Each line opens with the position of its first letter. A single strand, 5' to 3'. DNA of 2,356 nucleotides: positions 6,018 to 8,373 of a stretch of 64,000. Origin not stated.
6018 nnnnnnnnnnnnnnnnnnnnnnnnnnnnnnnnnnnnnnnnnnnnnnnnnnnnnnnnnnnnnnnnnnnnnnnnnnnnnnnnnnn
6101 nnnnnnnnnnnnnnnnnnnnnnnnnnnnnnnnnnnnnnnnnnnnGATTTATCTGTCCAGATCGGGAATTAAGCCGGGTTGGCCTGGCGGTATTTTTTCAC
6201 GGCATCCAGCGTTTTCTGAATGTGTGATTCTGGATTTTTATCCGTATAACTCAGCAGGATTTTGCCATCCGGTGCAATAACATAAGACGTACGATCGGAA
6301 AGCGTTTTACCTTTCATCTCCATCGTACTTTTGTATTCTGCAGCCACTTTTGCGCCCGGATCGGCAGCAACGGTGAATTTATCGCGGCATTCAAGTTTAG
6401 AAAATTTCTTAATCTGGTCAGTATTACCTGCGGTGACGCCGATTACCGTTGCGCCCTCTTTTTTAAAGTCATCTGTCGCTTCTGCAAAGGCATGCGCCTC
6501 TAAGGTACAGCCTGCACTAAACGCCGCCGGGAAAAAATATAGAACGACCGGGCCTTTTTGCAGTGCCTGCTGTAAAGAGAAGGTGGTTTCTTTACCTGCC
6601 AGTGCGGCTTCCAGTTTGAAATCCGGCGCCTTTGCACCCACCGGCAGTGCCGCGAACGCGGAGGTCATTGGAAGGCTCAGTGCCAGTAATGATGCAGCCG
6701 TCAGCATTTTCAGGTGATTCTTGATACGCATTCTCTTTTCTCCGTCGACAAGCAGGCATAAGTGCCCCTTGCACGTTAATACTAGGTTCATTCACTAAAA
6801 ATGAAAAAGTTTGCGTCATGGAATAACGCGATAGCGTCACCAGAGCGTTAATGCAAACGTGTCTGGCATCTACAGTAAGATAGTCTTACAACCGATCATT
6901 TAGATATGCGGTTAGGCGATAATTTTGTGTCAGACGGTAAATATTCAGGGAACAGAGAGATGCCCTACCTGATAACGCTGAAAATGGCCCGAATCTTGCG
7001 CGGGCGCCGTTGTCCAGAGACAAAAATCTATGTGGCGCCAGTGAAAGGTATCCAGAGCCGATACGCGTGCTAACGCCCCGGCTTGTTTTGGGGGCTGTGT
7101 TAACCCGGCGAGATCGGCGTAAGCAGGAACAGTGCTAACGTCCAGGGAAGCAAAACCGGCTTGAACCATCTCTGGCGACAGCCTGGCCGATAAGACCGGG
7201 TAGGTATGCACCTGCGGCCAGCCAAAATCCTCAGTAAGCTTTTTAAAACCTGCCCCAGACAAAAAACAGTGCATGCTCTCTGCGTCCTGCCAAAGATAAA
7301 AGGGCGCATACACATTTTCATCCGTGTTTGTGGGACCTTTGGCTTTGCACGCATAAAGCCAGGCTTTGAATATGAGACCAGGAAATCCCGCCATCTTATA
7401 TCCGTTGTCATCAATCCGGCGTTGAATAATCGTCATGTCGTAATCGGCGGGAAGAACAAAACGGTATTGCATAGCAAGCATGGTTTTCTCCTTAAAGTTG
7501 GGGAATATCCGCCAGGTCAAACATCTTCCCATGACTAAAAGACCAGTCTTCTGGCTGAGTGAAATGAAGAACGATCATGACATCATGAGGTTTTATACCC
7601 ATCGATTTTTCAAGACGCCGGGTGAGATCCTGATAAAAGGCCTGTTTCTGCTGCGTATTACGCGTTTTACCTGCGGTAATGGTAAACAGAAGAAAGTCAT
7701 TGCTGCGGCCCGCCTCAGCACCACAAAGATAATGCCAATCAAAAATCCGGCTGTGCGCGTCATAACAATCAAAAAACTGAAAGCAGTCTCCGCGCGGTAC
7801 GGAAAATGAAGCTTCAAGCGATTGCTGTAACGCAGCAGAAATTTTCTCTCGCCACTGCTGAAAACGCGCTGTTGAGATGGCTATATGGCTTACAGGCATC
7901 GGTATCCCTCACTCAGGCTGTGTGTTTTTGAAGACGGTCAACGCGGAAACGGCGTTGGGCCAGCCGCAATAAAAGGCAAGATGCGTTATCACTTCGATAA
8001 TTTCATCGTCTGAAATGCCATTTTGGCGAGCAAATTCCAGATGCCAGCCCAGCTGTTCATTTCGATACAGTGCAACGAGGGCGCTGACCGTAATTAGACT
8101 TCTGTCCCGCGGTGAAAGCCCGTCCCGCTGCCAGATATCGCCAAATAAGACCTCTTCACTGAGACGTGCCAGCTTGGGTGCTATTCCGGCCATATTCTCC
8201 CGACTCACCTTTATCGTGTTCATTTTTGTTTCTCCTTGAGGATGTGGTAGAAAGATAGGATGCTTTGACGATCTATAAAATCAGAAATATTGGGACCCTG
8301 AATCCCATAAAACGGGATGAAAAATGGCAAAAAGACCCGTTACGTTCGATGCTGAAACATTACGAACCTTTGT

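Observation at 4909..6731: Periplasmic peroxiredoxin operonic with an alpha-domain-less DsbD (beta+gamma only)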

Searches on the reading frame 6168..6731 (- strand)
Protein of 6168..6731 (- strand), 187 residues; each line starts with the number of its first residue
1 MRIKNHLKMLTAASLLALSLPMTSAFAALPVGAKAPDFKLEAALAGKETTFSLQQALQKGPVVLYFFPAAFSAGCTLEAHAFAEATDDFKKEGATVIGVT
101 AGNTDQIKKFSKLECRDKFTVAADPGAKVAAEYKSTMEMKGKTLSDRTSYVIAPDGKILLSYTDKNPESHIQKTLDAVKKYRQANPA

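Call 3: search_protein_families(library=pfam, proteins=[window:6168-6731:-], max_evalue=0.01)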
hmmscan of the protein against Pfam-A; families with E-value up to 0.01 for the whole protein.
window:6168-6731:- (187 aa): 3 families
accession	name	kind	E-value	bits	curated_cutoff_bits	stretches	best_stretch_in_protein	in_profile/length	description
PF00578.27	AhpC-TSA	-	6e-27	94.5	26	1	31-158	1-121/124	AhpC/TSA family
PF08534.16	Redoxin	-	2.8e-20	73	26.6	1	31-170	2-143/148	Redoxin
PF13911.12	AhpC-TSA_2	-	0.0056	17.5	27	0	84-143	4-62/114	AhpC/TSA antioxidant enzyme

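Call 4: search_protein_families(library=ncbifam, proteins=[window:6168-6731:-], max_evalue=0.01)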
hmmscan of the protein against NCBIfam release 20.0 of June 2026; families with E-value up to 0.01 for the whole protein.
window:6168-6731:- (187 aa): 10 families
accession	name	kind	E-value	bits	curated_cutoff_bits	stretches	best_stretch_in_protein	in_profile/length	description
NF006960.0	PRK09437.1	equivalog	3.7e-17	62.7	140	1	28-180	3-154/156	thioredoxin-dependent thiol peroxidase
NF053650.1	PerredPrxQDein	equivalog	3.1e-12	46.7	260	1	36-183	2-147/148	thioredoxin-dependent peroxiredoxin PrxQ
TIGR03137.1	AhpC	equivalog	6.3e-11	42.4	272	1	32-164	5-137/187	alkyl hydroperoxide reductase subunit C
NF009668.0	PRK13189.1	equivalog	1.7e-10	40.5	211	1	28-159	9-140/224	peroxiredoxin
NF040737.1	peroxi_PrxU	equivalog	7.9e-10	38.8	270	1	27-159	34-169/233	thioredoxin-dependent peroxiredoxin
NF002854.0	PRK03147.1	subfamily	8.8e-10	38.7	170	1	8-179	15-173/176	thiol-disulfide oxidoreductase ResA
NF009669.0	PRK13190.1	equivalog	3.1e-09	36.3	261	1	31-159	5-131/203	putative peroxiredoxin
NF011576.0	PRK15000.1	subfamily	1.4e-06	28.1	301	1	31-101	4-76/200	peroxiredoxin C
NF009670.0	PRK13191.1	equivalog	1.6e-05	24.5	374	1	50-178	24-157/215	putative peroxiredoxin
NF010122.0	PRK13599.1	equivalog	0.00023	20.7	456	1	62-182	36-161/220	peroxiredoxin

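Call 8: find_homologous_proteins(query=window:6168-6731:-, max_evalue=0.00001)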
Query window:6168-6731:- (187 aa): 7644 proteins with E <= 0.00001 among 8000 candidates; the best 120 are listed.
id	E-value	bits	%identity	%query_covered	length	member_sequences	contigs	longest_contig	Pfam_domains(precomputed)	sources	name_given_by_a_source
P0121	1.4e-111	388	97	100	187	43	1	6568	PF08534.17,PF00578.28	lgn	-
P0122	9.8e-103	359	90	100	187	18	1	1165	PF08534.17,PF00578.28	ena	-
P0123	4.2e-99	347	87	99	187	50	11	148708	PF08534.17,PF00578.28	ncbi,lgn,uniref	ncbi:peroxiredoxin [Pantoea sp. RRHST58]|uniref:peroxiredoxin n=1 Tax=Pantoea sp. RRHST58 TaxID=3425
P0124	1.1e-97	343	89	88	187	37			PF08534.17,PF00578.28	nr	nr:peroxiredoxin [Erwinia sp.]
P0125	3.3e-97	341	84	100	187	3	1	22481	PF08534.17,PF00578.28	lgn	-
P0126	6.7e-97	340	85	100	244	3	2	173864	PF08534.17,PF00578.28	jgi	-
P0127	8.6e-97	340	84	100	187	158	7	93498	PF08534.17,PF00578.28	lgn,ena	-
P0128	1.1e-96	339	84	100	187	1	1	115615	PF08534.17,PF00578.28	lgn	-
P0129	1.5e-96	339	84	100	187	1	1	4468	PF08534.17,PF00578.28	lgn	-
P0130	5.2e-96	337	85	100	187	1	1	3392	PF08534.17,PF00578.28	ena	-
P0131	1.2e-95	336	86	100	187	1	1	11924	PF08534.17,PF00578.28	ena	-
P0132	1.4e-95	336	84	100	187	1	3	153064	PF08534.17,PF00578.28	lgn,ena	-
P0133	2.0e-95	335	83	100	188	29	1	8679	PF08534.17,PF00578.28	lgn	-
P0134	2.3e-95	335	84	100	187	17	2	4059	PF08534.17,PF00578.28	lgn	-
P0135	6.2e-95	334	83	100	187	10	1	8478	PF08534.17,PF00578.28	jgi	-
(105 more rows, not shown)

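Call 11: search_solved_structures(query=window:6168-6731:-, max_evalue=0.00001, show_alignments=3)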
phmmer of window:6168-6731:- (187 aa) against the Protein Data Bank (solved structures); distinct sequences matched with E-value up to 0.00001: 23.
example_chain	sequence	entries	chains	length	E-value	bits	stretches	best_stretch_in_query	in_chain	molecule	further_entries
5epf_A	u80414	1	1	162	3.4e-13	53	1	49-182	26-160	Peroxiredoxin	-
3drn_A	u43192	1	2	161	1e-12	51.4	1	30-183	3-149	Peroxiredoxin, bacterioferritin comigratory protein homolog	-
2cx3_A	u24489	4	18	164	1.5e-12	50.9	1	30-169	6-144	bacterioferritin comigratory protein | Thiol peroxidase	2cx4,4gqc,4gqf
2ywn_A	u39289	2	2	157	1.5e-10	44.4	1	30-169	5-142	Peroxiredoxin-like protein | Peroxiredoxin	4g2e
5enu_A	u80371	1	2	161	5.2e-09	39.4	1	31-179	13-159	Alkyl hydroperoxide reductase/ Thiol specific antioxidant/ Mal allergen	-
5iph_A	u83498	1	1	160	4.3e-08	36.4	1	35-181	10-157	Bacterioferritin comigratory protein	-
3gkk_A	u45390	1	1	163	8.2e-08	35.5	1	23-181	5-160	Bacterioferritin comigratory protein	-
1zof_A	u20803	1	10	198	9.2e-08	35.3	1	33-106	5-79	alkyl hydroperoxide-reductase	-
3hjp_A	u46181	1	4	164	1.1e-07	35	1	31-169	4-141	Peroxiredoxin, bacterioferritin comigratory protein homolog (Bcp-4)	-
5iox_A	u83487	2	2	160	1.2e-07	34.9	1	35-181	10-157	Bacterioferritin comigratory protein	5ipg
5iiz_A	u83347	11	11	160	1.5e-07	34.6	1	35-181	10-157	Bacterioferritin comigratory protein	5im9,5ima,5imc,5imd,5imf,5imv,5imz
5ijt_A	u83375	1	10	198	2.7e-07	33.8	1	30-102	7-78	Peroxiredoxin-2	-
7kj1_A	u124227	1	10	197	3.1e-07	33.6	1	30-102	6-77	Peroxiredoxin-2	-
1qmv_A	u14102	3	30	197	3.1e-07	33.6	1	30-102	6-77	PEROXIREDOXIN-2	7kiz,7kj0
3gkm_A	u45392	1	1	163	5.9e-07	32.7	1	23-181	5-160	Bacterioferritin comigratory protein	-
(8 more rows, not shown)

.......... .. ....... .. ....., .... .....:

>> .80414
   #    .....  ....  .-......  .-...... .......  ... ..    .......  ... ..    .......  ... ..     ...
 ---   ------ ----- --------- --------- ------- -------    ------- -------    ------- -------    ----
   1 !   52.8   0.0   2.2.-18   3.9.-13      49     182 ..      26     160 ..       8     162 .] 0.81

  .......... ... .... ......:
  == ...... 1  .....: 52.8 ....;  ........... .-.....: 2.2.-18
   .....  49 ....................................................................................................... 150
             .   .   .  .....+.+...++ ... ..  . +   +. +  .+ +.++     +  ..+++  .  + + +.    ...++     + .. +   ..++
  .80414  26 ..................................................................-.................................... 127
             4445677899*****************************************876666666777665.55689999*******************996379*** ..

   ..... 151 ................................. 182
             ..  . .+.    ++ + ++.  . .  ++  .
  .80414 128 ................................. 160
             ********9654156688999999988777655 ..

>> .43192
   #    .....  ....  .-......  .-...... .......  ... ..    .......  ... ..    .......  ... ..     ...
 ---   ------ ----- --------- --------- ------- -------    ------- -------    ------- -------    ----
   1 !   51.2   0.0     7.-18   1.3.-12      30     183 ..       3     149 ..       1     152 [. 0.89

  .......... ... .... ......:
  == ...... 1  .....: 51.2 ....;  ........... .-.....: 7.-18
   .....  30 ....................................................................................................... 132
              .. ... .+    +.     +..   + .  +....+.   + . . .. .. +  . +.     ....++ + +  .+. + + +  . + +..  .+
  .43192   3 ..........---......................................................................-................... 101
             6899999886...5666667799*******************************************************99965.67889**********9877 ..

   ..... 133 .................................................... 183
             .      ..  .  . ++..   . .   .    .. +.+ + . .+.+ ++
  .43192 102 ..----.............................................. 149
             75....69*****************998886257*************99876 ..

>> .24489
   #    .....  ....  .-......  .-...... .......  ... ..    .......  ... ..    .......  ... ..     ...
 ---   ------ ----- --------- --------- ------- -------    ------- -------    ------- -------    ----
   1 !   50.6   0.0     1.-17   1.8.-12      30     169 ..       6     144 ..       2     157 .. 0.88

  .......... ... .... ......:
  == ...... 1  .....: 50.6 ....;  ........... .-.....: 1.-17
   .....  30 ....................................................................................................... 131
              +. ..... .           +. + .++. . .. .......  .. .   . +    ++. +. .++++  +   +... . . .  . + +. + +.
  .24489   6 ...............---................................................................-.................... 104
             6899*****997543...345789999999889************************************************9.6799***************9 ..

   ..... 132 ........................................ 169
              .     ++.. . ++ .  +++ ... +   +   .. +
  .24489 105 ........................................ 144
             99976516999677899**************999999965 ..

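Call 53: find_related_loci(query=A2, collection=metagenome_contigs, flank=5000)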
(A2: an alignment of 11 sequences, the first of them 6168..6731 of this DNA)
Query A2 (187 aa) in metagenome_contigs; peptide patterns used: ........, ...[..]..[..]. (x = any residue, [..] = any of these).
599 stretches matched a pattern (row limit reached: there are more); 576 encode a relative of the query (tblastn E <= 1e-3); the best 80 are kept; 80 distinct loci.
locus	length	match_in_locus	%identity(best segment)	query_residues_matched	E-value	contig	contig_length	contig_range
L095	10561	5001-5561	86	1-187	2e-106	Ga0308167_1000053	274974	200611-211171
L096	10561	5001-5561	85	1-187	9e-106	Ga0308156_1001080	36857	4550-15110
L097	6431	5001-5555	85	3-187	8e-105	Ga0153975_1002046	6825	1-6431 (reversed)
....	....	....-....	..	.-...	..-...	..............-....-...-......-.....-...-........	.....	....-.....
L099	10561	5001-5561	83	1-187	3e-103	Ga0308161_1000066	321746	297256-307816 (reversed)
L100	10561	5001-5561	87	1-187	8e-102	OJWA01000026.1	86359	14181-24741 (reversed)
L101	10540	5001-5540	74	6-185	8e-89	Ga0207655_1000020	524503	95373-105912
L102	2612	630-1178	75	2-186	8e-91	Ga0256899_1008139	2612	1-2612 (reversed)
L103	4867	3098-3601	80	10-181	3e-88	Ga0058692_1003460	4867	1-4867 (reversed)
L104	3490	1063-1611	74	2-186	2e-88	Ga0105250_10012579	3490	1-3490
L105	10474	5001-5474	83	29-186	1e-86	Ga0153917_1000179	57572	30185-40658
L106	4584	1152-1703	72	3-186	2e-86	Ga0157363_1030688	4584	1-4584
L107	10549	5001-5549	72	3-185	1e-84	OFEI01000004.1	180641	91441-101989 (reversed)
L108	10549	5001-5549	68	3-185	4e-83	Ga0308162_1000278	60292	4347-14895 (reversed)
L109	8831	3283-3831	68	3-185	4e-83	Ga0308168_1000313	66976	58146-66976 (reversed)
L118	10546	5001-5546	60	1-182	3e-69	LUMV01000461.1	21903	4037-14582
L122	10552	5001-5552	58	1-182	9e-67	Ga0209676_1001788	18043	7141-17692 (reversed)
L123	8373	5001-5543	60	1-182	1e-66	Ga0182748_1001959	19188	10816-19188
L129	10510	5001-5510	58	16-182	7e-64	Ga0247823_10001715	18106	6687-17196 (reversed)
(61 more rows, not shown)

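Call 70: predict_structure(alignment_id=A3)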
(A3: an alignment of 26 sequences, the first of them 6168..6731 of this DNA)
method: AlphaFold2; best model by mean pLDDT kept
length: 187 residues; sequences in the alignment: 26
mean_pLDDT: 82.0   pTM: 0.78
mean pLDDT of the five models: 82.0, 81.4, 81.4, 80.9, 73.7
residues with pLDDT >= 90: 94; 70-90: 53; 50-70: 18; < 50: 22
segments of 3 or more residues with pLDDT < 50: 1-10, 14-18, 20-25
pLDDT, mean of each block of 10 residues (from residue 1): 42 47 62 96 83 96 88 69 90 93 77 70 91 91 91 98 89 97 90
secondary structure, 60 per line:
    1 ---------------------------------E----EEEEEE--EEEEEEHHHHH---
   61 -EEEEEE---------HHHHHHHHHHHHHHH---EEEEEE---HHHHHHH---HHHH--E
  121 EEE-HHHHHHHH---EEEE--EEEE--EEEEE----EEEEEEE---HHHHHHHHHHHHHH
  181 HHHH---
elements in order: E39-44 E47-52 H53-57 E62-67 H77-91 E95-100 H104-110 H114-117 E120-123 H125-132 E136-139 E142-145 E148-152 E157-163 H167-184

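Call 73: fold_search(model_id=the predicted structure, library=pdb)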
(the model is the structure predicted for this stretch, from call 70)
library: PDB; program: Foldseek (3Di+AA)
matches with E <= 10: 1170; with E <= 0.001: 630
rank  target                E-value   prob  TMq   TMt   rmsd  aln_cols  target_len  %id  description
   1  5epf                  1.2e-12  1.00  0.70  0.84   2.7       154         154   29  Crystal structure of Peroxidoxin BcpB from Mycobacterium tuberculosis (released 2015-12-02)
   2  5dvb_A                5.0e-12  1.00  0.71  0.67   3.2       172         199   24  Crystal Structure of S. cerevisiae TSA2 (released 2016-01-13)
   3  5ept_D                5.6e-12  1.00  0.71  0.77   3.4       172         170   25  Crystal Structure of S. cerevisiae TSA2 in the disulfide state (released 2016-01-13)
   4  7e4u_E                6.0e-12  1.00  0.71  0.77   2.8       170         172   21  Crystal structure of Peroxiredoxin-1 (released 2022-02-16)
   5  2h66_I                7.2e-12  1.00  0.68  0.71   4.0       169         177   20  The Crystal Structure of Plasmodium Vivax 2-Cys peroxiredoxin (released 2006-06-27)
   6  5dvb_C                7.6e-12  1.00  0.70  0.76   3.7       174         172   25  Crystal Structure of S. cerevisiae TSA2 (released 2016-01-13)
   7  7e4u_A                9.2e-12  1.00  0.70  0.74   3.0       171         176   20  Crystal structure of Peroxiredoxin-1 (released 2022-02-16)
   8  5dvb_D                9.7e-12  1.00  0.69  0.75   3.6       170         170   23  Crystal Structure of S. cerevisiae TSA2 (released 2016-01-13)
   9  3hjp_A                1.0e-11  1.00  0.69  0.81   3.0       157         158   25  The crystal structure of Bcp4 from Sulfolobus Solfataricus (released 2010-05-26)
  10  3hy2_B                1.0e-11  1.00  0.71  0.72   3.1       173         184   19  Crystal Structure of Sulfiredoxin in Complex with Peroxiredoxin I and ATP:Mg2+ (released 2009-10-06)
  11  5dvb_B                1.0e-11  1.00  0.69  0.73   3.9       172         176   24  Crystal Structure of S. cerevisiae TSA2 (released 2016-01-13)
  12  5dvb_I                1.0e-11  1.00  0.69  0.69   4.2       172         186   23  Crystal Structure of S. cerevisiae TSA2 (released 2016-01-13)
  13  5ijt_E                1.1e-11  1.00  0.71  0.74   3.4       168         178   21  Human Peroxiredoxin 2 Oxidized (SS) (released 2017-09-06)
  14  4fh8_C                1.1e-11  1.00  0.68  0.75   4.0       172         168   21  Crystal Structure of Peroxiredoxin-1 from the human hookworm Ancylostoma ceylanicum (released 2013-06-12)
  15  6utl_A                1.2e-11  1.00  0.72  0.80   3.2       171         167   24  Yeast Thiol Specific antoxidant 2 with C171S mutation and catalytic cysteine alkylated with iodoacetamide (released 2020-07-15)
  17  3drn_B                1.6e-11  1.00  0.71  0.87   2.4       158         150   30  The crystal structure of Bcp1 from Sulfolobus Sulfataricus (released 2009-04-14)
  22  3drn_A                1.9e-11  1.00  0.72  0.87   2.6       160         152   29  The crystal structure of Bcp1 from Sulfolobus Sulfataricus (released 2009-04-14)
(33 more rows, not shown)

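Call 79: search_protein_families(library=pfam, proteins=[L118:5948-6505:+, L118:6496-9198:+, L129:5878-8292:+, L129:8605-9147:+, L122:6059-6589:+, L122:6812-9106:+, L123:5739-6935:+, L123:4218-4892:+], max_evalue=0.001)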
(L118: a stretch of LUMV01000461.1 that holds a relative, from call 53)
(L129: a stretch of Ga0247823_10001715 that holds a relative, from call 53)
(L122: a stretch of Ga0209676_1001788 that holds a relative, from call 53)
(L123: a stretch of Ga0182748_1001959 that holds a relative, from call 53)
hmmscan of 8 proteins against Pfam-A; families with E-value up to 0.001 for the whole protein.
L118:5948-6505:+ (185 aa): 1 family
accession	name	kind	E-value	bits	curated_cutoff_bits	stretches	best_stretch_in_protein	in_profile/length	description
PF13643.11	DUF4145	-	1.2e-09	38.5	23.1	1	26-114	3-86/88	Domain of unknown function (DUF4145)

L118:6496-9198:+ (900 aa): 6 families
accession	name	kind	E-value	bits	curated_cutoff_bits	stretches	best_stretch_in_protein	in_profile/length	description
PF08463.15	EcoEI_R_C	-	2.2e-32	112.9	24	1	734-894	2-163/163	EcoEI R protein C-terminal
PF04851.21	ResIII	-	3.2e-32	112.1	22.5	1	198-378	4-163/164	Type III restriction enzyme, res subunit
PF18766.7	SWI2_SNF2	-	2e-14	54.2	26.7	1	201-404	1-186/221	SWI2/SNF2 ATPase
PF00270.35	DEAD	-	1e-08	35.5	26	1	199-378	1-161/167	DEAD/DEAH box helicase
PF00271.37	Helicase_C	-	1.8e-08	35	23.5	1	477-582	11-108/110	Helicase conserved C-terminal domain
PF04313.20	HSDR_N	-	1.4e-06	28.8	25.1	1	67-138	125-185/198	Type I restriction enzyme R protein N terminus (HSDR_N)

L129:5878-8292:+ (804 aa): 0 families

L129:8605-9147:+ (180 aa): 0 families

L122:6059-6589:+ (176 aa): 0 families

L122:6812-9106:+ (764 aa): 0 families

L123:5739-6935:+ (398 aa): 1 family
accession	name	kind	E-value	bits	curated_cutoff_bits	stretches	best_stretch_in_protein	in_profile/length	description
PF02515.22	CoA_transf_3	-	3.5e-114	382.2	23.3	1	9-375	1-366/366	CoA-transferase family III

L123:4218-4892:+ (224 aa): 1 family
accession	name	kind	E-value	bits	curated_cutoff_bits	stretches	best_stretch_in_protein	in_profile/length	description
PF04893.22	Yip1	-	1.3e-24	87.4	28.6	1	33-201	2-172/173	Yip1 domain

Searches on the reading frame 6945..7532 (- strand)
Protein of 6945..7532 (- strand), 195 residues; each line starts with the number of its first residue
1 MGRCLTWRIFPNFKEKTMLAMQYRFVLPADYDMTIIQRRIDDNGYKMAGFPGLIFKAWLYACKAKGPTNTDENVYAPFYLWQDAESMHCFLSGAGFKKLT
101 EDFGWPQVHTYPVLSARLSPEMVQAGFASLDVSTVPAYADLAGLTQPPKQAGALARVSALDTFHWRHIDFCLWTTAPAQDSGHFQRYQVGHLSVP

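Call 3: search_protein_families(library=pfam, proteins=[window:6945-7532:-], max_evalue=0.01)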
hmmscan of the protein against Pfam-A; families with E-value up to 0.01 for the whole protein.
window:6945-7532:- (195 aa): 1 family
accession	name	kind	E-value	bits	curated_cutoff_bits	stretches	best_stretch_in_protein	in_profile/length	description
PF16157.10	DUF4865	-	4.6e-47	160.8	26.7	1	18-193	1-183/183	Domain of unknown function (DUF4865)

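Call 4: search_protein_families(library=ncbifam, proteins=[window:6945-7532:-], max_evalue=0.01)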
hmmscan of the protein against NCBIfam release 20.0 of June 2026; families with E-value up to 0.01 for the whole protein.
window:6945-7532:- (195 aa): 0 families

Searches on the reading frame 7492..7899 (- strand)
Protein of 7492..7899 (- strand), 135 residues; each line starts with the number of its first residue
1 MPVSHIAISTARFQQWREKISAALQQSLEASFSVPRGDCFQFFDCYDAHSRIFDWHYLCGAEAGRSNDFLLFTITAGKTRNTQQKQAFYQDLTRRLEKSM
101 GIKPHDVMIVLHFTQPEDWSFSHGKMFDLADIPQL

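Call 3: search_protein_families(library=pfam, proteins=[window:7492-7899:-], max_evalue=0.01)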
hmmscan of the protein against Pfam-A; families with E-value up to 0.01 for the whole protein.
window:7492-7899:- (135 aa): 2 families
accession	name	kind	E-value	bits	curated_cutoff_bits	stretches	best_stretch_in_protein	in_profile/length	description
PF14552.11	Tautomerase_2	-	2.2e-22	79.4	28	1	38-122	1-82/82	Tautomerase enzyme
PF01361.26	Tautomerase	-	0.0074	16.6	22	0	78-121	9-52/60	Tautomerase enzyme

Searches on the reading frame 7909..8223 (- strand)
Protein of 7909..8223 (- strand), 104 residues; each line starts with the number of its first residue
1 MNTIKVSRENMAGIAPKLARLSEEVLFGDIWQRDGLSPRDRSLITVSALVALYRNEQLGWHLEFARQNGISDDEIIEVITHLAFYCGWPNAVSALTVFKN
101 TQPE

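Call 3: search_protein_families(library=pfam, proteins=[window:7909-8223:-], max_evalue=0.01)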
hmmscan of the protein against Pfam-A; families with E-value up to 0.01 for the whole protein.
window:7909-8223:- (104 aa): 1 family
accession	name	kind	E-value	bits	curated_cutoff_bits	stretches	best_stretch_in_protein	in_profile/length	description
PF02627.25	CMD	-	3.8e-22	78.5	23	1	16-99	1-83/84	Carboxymuconolactone decarboxylase family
